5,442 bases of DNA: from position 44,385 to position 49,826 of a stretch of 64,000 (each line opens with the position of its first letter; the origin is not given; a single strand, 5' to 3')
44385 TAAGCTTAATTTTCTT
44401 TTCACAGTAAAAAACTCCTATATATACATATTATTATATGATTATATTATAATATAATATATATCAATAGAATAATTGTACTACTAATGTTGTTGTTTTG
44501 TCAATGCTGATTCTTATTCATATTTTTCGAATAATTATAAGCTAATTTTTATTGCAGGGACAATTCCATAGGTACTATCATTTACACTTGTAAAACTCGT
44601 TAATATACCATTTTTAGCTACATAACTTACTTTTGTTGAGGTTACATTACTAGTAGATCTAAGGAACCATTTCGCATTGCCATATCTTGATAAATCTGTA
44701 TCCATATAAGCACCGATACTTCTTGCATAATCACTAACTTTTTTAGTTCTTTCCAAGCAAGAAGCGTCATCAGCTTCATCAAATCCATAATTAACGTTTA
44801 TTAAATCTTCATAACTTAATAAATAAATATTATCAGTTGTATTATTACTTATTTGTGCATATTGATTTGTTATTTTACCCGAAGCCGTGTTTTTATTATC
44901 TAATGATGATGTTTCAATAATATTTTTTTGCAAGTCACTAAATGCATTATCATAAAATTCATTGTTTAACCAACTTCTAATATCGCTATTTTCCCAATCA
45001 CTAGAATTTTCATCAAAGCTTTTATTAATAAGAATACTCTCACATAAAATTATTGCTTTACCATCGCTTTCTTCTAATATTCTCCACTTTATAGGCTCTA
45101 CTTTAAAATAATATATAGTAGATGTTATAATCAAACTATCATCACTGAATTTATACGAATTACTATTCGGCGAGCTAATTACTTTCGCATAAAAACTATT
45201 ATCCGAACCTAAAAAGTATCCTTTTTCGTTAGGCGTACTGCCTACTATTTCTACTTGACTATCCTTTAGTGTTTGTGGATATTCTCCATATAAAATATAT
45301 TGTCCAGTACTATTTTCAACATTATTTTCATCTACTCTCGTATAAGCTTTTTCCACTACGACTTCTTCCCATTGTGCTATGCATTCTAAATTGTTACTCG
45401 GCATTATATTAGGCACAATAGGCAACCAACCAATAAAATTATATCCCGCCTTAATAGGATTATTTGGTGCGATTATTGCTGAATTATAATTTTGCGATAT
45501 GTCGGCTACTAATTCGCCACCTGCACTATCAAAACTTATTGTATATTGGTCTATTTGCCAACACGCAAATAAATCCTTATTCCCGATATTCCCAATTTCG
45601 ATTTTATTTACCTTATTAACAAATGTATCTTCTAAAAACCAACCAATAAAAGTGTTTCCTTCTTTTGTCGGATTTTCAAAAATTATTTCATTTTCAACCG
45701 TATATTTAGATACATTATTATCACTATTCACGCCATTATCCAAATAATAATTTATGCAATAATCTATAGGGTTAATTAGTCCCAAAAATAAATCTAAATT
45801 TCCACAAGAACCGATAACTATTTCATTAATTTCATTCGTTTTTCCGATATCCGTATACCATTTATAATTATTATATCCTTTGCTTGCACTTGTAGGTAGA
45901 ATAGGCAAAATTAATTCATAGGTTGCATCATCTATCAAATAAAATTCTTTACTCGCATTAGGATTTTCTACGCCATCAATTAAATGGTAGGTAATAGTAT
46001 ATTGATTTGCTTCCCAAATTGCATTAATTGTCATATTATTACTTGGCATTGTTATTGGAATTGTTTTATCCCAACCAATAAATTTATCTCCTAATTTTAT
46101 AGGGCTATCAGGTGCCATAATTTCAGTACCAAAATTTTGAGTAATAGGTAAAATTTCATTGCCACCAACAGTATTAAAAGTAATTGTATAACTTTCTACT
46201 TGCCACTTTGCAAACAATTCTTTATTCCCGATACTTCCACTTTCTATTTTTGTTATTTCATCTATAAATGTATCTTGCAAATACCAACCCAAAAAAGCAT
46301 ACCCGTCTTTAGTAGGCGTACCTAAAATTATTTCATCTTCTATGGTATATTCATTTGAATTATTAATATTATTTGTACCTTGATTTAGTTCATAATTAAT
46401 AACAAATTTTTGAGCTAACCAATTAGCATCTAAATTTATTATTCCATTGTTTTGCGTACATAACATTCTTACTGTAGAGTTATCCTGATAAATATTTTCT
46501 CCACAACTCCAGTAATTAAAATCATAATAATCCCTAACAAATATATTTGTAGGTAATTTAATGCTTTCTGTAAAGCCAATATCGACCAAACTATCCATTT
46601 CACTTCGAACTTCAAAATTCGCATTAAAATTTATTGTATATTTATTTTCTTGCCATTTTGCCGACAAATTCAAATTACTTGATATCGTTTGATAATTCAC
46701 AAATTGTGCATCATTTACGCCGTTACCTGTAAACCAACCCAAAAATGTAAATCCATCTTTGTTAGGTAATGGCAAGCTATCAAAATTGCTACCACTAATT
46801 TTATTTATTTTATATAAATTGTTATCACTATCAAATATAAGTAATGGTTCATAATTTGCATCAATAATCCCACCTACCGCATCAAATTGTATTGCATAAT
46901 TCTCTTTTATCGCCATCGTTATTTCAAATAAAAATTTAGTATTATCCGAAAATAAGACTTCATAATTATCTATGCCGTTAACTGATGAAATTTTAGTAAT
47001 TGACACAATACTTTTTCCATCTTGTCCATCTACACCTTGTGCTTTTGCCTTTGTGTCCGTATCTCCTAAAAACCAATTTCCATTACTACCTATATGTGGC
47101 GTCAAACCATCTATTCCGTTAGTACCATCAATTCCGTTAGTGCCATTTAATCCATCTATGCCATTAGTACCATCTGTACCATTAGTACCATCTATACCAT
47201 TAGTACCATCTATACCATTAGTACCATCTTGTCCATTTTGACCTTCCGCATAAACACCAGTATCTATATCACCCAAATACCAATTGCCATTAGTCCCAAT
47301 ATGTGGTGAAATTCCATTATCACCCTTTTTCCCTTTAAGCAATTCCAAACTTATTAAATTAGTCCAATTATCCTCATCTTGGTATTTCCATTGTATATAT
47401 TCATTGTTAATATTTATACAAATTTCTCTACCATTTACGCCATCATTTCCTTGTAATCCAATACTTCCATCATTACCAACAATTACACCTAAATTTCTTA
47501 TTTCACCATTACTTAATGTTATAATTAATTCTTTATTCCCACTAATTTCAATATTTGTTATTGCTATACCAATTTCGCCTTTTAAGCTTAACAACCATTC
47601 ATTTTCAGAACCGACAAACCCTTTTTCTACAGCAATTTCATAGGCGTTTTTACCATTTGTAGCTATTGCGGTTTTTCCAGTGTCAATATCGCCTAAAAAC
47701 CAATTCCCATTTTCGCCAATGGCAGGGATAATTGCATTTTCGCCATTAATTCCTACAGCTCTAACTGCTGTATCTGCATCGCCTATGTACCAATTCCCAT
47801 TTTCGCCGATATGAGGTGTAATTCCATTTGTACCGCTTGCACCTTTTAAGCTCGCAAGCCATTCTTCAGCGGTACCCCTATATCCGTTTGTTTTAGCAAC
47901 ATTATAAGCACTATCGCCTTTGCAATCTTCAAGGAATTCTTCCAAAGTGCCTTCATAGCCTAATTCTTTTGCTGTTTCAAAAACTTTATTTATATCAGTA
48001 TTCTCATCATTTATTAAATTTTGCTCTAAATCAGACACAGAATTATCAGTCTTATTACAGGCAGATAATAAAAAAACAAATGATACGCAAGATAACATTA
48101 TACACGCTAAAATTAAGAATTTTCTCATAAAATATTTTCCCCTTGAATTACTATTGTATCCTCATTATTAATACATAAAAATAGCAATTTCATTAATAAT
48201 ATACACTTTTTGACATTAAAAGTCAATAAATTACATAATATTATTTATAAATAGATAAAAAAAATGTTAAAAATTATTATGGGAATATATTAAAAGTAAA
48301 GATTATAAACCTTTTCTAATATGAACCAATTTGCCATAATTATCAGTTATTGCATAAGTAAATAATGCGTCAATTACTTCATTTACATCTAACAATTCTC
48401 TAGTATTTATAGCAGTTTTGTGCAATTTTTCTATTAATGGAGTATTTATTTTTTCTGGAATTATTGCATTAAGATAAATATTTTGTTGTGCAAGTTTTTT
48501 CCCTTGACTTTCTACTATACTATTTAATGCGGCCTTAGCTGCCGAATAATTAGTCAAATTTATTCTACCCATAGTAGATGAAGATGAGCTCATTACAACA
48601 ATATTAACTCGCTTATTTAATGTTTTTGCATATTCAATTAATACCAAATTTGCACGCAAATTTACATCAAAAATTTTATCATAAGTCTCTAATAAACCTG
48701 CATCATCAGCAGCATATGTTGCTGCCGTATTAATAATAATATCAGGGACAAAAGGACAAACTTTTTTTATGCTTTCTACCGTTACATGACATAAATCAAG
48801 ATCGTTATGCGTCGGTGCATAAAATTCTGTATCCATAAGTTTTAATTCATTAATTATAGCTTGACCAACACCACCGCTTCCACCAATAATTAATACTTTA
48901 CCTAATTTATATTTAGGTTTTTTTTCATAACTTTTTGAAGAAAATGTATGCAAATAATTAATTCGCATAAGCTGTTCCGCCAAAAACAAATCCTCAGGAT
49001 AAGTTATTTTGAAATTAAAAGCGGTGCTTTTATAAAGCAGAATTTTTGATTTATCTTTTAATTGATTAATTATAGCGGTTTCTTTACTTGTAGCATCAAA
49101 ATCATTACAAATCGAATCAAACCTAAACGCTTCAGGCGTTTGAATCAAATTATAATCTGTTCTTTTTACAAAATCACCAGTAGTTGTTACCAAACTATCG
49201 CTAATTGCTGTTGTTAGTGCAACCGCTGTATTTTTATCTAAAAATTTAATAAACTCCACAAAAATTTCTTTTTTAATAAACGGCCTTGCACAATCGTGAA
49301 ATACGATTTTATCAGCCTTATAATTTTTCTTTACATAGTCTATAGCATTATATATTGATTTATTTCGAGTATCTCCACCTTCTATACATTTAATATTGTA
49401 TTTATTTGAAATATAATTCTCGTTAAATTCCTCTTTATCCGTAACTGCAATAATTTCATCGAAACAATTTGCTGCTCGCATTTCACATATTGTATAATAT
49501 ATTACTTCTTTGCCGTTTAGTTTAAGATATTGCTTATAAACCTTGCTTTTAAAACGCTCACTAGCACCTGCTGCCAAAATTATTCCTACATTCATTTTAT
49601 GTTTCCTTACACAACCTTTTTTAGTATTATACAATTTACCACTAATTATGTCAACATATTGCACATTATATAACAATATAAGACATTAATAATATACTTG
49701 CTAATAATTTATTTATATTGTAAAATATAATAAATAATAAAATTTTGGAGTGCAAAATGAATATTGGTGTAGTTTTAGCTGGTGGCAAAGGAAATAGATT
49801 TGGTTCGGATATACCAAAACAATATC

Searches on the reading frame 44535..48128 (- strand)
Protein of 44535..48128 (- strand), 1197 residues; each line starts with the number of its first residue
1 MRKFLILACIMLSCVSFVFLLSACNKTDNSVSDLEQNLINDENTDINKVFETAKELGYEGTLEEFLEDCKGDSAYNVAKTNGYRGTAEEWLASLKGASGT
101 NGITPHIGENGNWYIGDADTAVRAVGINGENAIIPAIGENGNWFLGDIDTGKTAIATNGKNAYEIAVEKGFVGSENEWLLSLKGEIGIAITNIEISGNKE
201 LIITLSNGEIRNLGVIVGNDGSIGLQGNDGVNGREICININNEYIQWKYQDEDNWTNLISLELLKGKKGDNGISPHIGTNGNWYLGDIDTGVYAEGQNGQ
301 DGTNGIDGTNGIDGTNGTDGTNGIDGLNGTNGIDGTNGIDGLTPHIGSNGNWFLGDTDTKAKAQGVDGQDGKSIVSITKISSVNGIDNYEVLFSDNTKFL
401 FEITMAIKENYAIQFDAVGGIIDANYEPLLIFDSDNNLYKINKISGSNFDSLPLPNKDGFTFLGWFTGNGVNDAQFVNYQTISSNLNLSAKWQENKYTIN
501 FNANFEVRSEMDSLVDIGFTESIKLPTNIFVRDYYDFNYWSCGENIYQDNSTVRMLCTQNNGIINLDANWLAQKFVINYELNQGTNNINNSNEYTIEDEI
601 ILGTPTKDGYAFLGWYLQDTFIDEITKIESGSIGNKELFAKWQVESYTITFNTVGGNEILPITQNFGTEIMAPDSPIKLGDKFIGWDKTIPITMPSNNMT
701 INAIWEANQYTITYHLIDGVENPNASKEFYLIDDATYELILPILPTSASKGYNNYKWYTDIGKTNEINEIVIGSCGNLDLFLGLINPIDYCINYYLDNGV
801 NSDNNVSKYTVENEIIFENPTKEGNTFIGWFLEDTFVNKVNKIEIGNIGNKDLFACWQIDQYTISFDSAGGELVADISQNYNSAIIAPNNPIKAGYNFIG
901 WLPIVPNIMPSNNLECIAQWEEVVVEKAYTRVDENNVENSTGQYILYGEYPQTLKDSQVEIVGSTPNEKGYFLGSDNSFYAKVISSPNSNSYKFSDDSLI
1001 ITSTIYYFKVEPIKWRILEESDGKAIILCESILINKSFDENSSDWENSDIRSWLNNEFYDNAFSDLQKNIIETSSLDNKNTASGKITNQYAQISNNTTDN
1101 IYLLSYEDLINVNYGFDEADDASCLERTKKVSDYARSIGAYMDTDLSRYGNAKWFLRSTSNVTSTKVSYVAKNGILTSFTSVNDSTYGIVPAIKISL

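Call 70: search_protein_families(library=pfam, proteins=[window:44535-48128:-], max_evalue=0.00001)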
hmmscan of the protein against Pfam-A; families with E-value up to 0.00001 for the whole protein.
window:44535-48128:- (1197 aa): 3 families
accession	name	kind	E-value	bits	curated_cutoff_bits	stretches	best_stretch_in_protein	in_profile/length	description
PF09479.16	Flg_new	-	3.9e-47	158.7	27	3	576-641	2-65/65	Listeria-Bacteroides repeat domain (List_Bact_rpt)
PF19789.6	DUF6273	-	7.9e-20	71.8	23.5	1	1023-1195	2-170/172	Domain of unknown function (DUF6273)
PF01391.23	Collagen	-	2.7e-07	30.7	27.2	1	295-350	3-58/60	Collagen triple helix repeat (20 copies)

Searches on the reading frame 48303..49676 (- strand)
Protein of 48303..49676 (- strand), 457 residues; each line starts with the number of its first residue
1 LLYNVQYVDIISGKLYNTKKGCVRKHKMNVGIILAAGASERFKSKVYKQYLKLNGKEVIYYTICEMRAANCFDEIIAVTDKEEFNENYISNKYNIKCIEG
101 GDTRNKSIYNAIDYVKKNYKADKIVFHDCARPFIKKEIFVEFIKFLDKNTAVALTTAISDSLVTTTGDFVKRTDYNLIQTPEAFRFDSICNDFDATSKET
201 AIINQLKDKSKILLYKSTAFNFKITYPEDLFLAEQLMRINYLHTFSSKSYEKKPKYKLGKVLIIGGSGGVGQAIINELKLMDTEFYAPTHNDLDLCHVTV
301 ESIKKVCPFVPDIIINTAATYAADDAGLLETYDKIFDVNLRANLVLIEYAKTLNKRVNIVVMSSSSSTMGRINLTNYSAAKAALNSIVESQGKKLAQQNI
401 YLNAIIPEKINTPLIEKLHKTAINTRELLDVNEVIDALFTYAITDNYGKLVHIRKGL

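Call 70: search_protein_families(library=pfam, proteins=[window:48303-49676:-], max_evalue=0.00001)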
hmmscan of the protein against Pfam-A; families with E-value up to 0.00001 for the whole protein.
window:48303-49676:- (457 aa): 6 families
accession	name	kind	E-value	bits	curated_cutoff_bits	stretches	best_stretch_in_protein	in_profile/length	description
PF01128.25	IspD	-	5.2e-29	102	27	1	32-238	4-220/221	2-C-methyl-D-erythritol 4-phosphate cytidylyltransferase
PF00106.31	adh_short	-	2.1e-15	57.2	26.6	1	312-420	79-192/195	short chain dehydrogenase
PF13561.12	adh_short_C2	-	9.7e-14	51.9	27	1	312-420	73-186/236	Enoyl-(Acyl carrier protein) reductase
PF12804.13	NTP_transf_3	-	4e-10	40.5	27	1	31-153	1-118/160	MobA-like NTP transferase domain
PF01370.27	Epimerase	-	1.3e-08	35.1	20.9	1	261-390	1-155/240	NAD dependent epimerase/dehydratase family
PF04321.23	RmlD_sub_bind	-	3e-07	30.2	27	1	260-354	2-93/287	RmlD substrate binding domain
